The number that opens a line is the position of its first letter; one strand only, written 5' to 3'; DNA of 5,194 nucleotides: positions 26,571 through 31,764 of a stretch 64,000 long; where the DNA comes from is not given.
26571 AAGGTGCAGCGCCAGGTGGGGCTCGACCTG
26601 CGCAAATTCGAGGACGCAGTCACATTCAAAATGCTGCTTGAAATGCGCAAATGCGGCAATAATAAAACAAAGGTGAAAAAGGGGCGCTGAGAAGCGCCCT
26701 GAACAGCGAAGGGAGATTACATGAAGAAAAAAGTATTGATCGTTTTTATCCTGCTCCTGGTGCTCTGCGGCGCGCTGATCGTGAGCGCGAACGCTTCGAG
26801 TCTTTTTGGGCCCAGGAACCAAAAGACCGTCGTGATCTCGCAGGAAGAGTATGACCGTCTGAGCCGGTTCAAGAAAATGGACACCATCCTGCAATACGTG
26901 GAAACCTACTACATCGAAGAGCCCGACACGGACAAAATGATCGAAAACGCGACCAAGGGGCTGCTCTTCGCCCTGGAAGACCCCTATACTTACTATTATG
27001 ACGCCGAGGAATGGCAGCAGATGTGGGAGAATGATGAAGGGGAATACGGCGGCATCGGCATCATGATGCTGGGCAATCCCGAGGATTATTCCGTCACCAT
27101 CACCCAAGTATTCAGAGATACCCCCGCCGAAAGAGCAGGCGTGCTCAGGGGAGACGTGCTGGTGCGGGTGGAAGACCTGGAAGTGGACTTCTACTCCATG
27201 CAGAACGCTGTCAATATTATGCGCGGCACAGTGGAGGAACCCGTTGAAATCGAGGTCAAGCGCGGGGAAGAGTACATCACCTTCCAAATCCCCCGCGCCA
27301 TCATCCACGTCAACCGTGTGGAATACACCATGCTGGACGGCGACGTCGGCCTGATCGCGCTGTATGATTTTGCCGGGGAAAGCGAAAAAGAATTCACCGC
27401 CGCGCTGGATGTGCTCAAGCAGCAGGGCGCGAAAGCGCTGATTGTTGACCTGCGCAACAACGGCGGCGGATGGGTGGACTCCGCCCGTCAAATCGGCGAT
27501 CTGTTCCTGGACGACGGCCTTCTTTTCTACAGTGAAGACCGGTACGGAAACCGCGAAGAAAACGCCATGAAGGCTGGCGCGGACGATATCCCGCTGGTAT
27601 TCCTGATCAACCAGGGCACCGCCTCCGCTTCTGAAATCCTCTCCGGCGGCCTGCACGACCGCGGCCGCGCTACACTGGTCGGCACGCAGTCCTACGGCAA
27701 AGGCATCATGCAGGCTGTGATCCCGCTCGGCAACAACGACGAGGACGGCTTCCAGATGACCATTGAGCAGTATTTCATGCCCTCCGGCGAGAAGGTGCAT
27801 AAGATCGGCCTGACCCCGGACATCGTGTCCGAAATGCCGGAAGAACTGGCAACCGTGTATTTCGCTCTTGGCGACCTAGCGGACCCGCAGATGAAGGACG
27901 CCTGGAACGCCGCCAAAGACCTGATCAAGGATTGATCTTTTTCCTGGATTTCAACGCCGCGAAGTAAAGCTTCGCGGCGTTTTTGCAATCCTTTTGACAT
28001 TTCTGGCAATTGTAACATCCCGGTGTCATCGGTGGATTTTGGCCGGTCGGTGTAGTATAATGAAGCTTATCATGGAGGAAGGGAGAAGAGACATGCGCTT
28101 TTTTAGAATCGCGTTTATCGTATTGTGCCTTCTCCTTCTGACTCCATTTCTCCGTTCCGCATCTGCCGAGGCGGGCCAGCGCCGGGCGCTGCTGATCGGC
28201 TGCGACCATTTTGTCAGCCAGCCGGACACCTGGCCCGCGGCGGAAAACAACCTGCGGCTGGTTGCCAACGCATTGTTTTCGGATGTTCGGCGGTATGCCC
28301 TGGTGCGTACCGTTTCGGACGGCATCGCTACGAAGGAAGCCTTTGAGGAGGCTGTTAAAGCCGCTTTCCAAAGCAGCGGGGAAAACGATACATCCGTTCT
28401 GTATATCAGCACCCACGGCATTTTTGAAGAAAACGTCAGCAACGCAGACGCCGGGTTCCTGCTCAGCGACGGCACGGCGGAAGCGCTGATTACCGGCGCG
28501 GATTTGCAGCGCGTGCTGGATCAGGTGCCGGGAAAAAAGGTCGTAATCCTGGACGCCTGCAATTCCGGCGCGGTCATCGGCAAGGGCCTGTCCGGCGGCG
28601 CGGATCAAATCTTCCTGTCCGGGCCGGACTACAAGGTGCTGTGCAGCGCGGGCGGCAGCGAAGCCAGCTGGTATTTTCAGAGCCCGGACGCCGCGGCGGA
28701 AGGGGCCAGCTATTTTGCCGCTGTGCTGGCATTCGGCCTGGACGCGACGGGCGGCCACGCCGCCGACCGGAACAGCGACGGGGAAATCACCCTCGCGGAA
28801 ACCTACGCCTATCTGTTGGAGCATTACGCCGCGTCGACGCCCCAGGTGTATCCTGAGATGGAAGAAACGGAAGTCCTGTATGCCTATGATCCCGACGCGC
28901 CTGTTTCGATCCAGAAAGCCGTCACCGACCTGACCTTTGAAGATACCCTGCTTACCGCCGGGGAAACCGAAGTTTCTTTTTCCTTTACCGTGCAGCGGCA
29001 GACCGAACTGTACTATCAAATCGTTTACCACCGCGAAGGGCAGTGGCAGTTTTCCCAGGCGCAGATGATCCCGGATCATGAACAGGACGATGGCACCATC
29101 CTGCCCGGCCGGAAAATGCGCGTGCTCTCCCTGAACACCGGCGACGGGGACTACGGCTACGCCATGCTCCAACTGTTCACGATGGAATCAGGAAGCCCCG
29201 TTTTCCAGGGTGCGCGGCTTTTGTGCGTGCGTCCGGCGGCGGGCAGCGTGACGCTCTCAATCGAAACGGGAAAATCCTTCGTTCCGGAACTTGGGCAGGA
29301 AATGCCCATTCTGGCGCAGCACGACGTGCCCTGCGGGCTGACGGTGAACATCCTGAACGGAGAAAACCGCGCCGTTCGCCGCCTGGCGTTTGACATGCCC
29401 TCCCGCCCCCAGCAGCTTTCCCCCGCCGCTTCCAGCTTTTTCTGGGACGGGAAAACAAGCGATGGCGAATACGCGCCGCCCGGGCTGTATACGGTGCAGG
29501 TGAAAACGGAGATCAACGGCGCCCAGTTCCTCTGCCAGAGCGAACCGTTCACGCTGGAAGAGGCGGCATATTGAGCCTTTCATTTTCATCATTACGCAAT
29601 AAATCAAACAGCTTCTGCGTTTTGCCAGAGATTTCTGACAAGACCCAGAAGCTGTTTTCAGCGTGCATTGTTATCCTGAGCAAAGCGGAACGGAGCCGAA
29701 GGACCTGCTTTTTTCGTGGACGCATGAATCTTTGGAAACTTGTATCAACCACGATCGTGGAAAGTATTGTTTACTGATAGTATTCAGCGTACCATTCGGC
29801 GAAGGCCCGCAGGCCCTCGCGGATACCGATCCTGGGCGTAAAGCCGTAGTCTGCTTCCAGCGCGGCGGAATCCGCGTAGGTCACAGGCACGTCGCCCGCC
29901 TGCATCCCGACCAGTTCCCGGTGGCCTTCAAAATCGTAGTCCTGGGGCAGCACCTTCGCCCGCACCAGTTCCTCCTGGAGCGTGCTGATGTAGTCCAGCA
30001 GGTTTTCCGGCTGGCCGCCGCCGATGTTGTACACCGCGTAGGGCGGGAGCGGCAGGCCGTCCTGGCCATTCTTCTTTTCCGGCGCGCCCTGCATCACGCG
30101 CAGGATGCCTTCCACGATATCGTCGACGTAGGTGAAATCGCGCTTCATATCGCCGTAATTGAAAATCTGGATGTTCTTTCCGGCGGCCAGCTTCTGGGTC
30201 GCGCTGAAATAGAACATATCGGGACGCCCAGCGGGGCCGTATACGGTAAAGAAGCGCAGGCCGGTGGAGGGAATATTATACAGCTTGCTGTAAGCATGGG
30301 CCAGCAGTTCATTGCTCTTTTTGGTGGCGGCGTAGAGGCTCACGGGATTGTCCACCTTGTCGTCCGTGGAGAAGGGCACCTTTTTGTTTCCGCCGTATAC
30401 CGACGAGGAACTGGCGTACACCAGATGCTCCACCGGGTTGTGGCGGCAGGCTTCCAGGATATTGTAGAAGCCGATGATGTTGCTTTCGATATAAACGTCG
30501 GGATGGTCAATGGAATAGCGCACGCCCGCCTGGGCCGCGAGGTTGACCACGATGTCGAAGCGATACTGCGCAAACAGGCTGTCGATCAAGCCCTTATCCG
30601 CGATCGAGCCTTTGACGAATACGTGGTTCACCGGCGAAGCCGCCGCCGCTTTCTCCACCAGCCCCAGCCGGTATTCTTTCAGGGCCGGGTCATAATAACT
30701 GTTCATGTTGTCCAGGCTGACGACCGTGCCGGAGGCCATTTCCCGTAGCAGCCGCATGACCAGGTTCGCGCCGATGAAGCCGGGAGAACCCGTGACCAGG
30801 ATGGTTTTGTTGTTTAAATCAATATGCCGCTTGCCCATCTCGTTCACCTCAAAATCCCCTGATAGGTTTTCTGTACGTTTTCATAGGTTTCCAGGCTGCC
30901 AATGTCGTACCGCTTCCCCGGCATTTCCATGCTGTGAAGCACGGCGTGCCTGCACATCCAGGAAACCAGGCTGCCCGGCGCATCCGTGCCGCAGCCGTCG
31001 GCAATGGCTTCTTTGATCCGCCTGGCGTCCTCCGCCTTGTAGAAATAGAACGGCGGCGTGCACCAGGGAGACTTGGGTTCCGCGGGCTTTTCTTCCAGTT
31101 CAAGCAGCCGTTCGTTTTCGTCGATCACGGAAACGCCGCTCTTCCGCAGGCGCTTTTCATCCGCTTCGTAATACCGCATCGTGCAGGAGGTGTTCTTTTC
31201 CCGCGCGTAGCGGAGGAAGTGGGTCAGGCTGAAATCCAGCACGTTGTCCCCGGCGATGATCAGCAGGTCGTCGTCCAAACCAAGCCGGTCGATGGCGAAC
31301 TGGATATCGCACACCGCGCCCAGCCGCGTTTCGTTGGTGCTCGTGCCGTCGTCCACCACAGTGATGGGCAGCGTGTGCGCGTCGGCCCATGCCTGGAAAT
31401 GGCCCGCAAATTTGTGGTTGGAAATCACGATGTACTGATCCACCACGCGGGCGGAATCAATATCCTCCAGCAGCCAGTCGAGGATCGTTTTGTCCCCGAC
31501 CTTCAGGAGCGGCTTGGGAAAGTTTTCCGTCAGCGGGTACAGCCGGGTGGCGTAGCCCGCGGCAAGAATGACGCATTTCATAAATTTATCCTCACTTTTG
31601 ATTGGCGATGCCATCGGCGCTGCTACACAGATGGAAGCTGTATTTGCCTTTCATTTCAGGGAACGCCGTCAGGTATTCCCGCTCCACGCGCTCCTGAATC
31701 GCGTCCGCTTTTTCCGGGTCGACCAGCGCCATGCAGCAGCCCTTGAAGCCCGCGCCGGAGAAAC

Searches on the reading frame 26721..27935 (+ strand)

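Call 47: search_protein_families(library=pfam, proteins=[window:26721-27935:+])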
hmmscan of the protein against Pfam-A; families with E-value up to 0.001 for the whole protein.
window:26721-27935:+ (404 aa): 5 families
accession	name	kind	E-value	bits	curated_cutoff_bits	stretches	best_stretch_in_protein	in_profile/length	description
PF03572.23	Peptidase_S41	-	1.9e-46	158.1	24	1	208-369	1-164/165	Peptidase family S41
PF17820.7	PDZ_6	-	4.8e-10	39.5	27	1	127-181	2-54/54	PDZ domain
PF22694.1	CtpB_N-like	-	1.8e-08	35.2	27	1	40-96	28-84/85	Activating protease CtpB N-terminal domain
PF13180.12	PDZ_2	-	1.4e-07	32.1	27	1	111-190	2-78/80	PDZ domain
PF00595.29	PDZ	-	0.00061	20.6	23.2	0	108-179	8-80/81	PDZ domain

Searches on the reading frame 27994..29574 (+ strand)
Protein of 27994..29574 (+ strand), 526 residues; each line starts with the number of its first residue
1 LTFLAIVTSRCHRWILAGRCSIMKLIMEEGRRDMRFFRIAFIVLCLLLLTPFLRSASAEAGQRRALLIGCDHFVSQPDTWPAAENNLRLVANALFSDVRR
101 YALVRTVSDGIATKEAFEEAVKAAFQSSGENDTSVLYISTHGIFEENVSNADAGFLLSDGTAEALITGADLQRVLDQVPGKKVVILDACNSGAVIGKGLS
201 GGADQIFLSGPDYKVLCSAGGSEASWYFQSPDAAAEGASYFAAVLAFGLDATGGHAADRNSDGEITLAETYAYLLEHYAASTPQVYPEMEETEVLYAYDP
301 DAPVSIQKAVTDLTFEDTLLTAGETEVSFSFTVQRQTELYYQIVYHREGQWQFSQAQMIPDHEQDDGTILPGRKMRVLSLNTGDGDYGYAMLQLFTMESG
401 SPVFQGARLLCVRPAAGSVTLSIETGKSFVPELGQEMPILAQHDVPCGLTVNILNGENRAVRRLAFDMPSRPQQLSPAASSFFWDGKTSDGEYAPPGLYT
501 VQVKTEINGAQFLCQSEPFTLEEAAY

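Call 47: search_protein_families(library=pfam, proteins=[window:27994-29574:+])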
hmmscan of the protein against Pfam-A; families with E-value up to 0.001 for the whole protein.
window:27994-29574:+ (526 aa): 3 families
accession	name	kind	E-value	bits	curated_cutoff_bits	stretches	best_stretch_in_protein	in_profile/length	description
PF12770.12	CHAT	-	1.8e-09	37.9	24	1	49-209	63-221/289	CHAT domain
PF00656.27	Peptidase_C14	-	1e-08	35.6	21.4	1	63-197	2-139/233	Caspase domain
PF13860.13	FlgD_ig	-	1.8e-06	28.3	27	1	450-506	26-76/79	FlgD Ig-like domain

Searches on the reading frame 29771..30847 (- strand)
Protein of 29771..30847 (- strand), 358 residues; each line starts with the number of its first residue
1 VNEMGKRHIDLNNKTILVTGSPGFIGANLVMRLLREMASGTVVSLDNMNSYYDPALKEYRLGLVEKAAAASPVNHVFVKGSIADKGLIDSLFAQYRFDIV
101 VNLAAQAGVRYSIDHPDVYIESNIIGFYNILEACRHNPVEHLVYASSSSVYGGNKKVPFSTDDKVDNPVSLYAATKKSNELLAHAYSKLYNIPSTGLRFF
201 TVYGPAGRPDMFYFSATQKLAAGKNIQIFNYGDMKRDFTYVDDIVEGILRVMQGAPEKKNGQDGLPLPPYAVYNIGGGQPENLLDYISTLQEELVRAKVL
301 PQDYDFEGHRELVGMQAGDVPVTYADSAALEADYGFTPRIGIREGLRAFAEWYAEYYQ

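Call 47: search_protein_families(library=pfam, proteins=[window:29771-30847:-])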
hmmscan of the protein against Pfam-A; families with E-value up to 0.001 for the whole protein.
window:29771-30847:- (358 aa): 6 families
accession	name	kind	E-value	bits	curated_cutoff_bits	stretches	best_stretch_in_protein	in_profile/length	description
PF01370.27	Epimerase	-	7.1e-54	183.2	20.9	1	16-262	1-235/240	NAD dependent epimerase/dehydratase family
PF16363.11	GDP_Man_Dehyd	-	1.3e-45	156.7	27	1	17-347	1-330/332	GDP-mannose 4,6 dehydratase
PF01073.25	3Beta_HSD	-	1.1e-17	64.4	22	1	17-248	1-225/280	3-beta hydroxysteroid dehydrogenase/isomerase family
PF04321.23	RmlD_sub_bind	-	1.8e-16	60.5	27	1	15-258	2-203/287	RmlD substrate binding domain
PF02719.21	Polysacc_synt_2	-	2e-14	53.9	20.2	1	16-202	1-171/293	Polysaccharide biosynthesis protein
PF07993.18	NAD_binding_4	-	2.1e-08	34.1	20.1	1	18-204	1-209/258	Male sterility protein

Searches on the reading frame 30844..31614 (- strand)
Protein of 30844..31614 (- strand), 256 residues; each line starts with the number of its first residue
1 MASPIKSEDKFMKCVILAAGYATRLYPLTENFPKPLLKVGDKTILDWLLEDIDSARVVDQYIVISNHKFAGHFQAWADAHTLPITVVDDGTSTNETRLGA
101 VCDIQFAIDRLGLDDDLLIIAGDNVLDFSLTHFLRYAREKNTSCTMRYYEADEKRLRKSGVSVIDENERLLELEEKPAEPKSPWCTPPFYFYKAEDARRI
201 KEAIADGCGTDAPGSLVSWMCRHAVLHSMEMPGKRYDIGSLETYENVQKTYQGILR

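Call 47: search_protein_families(library=pfam, proteins=[window:30844-31614:-])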
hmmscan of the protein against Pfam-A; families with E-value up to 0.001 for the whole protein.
window:30844-31614:- (256 aa): 3 families
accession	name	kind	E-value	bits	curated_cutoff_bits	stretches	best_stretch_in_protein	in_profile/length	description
PF00483.29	NTP_transferase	-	2.3e-27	96.6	21.2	1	14-251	2-242/245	Nucleotidyl transferase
PF12804.13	NTP_transf_3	-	1.1e-08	35.8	27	1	14-142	1-115/160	MobA-like NTP transferase domain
PF01128.25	IspD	-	6.4e-05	23.3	27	1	13-96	2-80/221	2-C-methyl-D-erythritol 4-phosphate cytidylyltransferase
